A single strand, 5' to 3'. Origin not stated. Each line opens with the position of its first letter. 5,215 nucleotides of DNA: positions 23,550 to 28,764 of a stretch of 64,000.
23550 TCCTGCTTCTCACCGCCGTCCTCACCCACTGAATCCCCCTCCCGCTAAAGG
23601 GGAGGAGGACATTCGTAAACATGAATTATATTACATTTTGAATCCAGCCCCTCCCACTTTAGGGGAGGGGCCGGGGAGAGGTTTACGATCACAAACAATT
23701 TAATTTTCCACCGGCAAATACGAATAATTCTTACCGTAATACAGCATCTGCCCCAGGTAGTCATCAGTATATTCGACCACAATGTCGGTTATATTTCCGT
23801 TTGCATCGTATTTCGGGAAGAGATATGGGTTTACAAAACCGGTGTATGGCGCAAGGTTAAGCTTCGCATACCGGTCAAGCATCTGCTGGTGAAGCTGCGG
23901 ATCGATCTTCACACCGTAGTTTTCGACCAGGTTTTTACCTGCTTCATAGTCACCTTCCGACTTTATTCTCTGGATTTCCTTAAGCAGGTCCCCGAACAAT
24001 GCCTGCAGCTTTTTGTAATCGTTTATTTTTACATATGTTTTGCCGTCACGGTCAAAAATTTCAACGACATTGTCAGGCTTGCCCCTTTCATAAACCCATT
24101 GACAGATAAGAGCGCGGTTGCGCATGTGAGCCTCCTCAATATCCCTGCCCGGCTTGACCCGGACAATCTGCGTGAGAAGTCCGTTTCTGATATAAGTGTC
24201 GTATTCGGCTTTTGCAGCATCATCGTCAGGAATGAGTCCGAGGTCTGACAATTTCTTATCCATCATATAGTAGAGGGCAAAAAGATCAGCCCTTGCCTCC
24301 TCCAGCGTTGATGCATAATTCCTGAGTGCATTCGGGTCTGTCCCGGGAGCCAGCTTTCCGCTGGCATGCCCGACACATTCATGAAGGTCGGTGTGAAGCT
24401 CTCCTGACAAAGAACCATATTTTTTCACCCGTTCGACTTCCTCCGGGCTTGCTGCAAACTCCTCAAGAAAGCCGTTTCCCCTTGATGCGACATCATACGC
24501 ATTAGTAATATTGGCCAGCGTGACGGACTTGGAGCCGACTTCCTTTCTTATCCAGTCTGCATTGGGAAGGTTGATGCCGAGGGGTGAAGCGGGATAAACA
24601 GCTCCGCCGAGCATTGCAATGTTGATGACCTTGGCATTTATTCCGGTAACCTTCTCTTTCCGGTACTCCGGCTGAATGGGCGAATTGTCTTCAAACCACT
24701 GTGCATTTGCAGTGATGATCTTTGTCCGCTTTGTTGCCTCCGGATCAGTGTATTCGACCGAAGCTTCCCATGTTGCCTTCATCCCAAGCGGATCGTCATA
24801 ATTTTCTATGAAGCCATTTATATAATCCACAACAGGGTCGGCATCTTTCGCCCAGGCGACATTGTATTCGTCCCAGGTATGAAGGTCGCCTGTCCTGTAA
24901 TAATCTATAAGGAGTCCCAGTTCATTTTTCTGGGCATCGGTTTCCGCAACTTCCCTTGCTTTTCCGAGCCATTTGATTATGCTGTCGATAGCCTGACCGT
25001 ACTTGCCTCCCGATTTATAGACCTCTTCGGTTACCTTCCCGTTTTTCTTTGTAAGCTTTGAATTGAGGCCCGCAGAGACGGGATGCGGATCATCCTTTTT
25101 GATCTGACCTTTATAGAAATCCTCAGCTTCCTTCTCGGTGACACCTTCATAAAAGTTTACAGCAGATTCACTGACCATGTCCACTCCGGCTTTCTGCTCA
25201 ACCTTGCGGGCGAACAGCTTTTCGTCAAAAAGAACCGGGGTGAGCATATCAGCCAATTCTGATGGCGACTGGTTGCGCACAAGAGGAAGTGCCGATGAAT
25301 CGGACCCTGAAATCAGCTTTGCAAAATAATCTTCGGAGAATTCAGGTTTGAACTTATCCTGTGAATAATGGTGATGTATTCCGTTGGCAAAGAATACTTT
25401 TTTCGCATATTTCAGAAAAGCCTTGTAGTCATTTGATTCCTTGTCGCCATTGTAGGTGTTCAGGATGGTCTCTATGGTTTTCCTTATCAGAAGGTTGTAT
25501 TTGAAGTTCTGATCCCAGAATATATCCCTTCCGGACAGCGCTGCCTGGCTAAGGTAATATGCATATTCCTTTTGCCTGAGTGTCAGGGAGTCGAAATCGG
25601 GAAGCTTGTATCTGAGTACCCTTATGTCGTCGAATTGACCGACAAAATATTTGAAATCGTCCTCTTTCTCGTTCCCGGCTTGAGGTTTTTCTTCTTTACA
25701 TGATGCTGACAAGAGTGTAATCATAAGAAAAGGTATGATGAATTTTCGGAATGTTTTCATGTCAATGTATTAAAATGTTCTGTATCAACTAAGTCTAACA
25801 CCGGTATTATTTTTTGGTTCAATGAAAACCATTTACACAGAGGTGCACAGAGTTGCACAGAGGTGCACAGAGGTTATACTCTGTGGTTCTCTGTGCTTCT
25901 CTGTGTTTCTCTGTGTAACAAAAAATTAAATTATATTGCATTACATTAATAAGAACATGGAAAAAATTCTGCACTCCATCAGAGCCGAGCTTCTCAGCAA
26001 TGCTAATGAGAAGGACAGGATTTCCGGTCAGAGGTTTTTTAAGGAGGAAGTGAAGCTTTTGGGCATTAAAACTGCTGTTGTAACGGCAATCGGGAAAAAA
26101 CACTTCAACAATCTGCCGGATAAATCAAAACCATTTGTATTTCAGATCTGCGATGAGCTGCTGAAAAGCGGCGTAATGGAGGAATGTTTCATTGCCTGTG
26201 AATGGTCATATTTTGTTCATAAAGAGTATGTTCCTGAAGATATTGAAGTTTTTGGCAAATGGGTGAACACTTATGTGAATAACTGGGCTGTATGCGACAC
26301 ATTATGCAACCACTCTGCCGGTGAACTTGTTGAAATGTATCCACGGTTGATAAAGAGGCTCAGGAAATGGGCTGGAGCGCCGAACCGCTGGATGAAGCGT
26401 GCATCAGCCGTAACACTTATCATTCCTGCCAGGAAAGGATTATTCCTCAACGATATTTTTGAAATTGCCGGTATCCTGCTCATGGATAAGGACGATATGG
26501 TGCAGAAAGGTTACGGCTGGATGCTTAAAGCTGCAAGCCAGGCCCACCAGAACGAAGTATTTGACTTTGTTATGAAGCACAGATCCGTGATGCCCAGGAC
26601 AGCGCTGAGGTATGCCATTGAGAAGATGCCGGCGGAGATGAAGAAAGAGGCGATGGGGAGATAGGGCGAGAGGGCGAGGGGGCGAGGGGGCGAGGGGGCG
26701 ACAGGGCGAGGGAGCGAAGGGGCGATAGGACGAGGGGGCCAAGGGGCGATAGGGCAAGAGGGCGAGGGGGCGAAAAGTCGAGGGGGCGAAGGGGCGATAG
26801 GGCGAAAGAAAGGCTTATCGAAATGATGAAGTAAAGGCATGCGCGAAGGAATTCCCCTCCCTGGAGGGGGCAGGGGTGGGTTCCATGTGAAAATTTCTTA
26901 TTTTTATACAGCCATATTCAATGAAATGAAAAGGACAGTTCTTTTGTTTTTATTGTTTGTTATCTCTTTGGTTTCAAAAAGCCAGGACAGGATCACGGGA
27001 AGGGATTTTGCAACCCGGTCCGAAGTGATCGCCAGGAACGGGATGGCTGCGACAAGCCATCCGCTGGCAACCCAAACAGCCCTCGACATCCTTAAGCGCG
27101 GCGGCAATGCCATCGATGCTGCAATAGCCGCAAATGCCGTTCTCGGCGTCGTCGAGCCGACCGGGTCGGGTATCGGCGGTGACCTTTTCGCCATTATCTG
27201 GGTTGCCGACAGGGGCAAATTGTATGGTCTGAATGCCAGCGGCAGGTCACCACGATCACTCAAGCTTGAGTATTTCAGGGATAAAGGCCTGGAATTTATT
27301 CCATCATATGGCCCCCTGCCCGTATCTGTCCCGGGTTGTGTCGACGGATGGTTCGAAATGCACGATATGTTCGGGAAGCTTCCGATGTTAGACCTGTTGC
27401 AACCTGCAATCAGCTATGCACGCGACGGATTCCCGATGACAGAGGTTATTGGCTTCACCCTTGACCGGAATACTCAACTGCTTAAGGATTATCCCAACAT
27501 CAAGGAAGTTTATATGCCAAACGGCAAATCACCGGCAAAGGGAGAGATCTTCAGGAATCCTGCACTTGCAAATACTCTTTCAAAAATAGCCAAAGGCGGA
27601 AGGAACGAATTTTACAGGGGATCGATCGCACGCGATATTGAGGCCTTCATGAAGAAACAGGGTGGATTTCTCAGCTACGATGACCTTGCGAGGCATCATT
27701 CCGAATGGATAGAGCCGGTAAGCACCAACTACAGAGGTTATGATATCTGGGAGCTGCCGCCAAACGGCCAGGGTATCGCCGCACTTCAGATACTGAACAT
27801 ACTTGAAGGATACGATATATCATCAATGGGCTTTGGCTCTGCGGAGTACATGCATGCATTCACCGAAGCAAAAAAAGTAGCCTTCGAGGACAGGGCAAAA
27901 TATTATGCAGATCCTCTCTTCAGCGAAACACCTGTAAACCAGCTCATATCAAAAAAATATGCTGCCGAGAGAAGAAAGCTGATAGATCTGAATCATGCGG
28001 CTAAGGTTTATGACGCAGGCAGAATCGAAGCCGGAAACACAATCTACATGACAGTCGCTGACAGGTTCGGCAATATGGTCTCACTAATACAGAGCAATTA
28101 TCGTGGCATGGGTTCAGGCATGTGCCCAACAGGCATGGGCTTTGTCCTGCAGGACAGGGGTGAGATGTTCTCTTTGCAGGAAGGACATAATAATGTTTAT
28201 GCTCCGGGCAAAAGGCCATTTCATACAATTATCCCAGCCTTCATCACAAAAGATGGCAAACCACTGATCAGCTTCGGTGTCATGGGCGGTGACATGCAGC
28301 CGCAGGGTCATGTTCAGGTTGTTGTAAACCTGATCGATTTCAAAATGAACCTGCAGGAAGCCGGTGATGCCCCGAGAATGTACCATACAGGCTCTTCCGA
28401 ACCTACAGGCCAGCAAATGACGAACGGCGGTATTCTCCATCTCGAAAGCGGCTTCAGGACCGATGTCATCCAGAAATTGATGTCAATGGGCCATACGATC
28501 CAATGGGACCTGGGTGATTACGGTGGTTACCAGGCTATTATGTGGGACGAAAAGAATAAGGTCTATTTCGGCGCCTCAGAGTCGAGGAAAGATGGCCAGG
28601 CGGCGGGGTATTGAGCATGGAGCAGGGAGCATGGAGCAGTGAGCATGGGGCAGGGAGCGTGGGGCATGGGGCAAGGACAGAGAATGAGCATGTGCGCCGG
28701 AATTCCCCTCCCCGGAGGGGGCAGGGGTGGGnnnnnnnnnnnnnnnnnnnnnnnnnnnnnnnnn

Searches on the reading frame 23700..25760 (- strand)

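Call 10: search_protein_families(library=pfam, proteins=[window:23700-25760:-])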
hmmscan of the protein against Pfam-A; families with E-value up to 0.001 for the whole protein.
window:23700-25760:- (686 aa): 1 family
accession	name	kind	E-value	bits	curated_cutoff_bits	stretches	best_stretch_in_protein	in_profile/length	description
PF03571.21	Peptidase_M49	-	5.5e-48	164.1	21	2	240-473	86-311/548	Peptidase family M49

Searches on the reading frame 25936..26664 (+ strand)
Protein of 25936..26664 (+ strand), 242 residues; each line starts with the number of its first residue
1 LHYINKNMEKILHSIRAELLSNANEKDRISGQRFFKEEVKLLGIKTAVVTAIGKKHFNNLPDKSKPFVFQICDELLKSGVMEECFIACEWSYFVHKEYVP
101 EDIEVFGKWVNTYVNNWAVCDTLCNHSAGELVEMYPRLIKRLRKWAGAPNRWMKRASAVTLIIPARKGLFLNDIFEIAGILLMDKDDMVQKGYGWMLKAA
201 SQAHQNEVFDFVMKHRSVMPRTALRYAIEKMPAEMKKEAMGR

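Call 10: search_protein_families(library=pfam, proteins=[window:25936-26664:+])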
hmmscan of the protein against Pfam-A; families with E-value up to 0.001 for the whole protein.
window:25936-26664:+ (242 aa): 1 family
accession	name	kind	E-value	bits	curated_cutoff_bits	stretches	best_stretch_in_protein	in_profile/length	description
PF08713.17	DNA_alkylation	-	5.3e-59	199.9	21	1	15-231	1-213/213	DNA alkylation repair enzyme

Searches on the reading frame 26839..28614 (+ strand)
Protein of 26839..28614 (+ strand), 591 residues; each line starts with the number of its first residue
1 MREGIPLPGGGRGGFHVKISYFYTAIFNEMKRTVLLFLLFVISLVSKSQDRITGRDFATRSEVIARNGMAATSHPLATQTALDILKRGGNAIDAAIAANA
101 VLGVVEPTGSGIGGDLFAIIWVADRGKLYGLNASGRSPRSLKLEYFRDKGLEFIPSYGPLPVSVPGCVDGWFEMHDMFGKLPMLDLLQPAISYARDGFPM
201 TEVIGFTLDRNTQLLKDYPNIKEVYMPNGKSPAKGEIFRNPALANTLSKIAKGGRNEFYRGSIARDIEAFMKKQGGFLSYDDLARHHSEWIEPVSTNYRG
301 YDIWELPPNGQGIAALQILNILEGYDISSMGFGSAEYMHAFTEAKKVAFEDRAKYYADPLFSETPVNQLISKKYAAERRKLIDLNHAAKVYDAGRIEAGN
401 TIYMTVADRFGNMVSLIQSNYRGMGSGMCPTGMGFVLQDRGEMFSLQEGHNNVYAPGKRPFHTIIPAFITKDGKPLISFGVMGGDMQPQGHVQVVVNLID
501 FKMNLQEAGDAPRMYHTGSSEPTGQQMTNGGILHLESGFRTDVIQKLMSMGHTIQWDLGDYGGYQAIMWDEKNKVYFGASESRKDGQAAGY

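Call 10: search_protein_families(library=pfam, proteins=[window:26839-28614:+])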
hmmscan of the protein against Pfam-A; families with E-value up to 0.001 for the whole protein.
window:26839-28614:+ (591 aa): 1 family
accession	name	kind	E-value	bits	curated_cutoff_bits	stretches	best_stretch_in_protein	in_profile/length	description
PF01019.26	G_glu_transpept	-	4.4e-162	540.9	27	1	83-586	2-512/512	Gamma-glutamyltranspeptidase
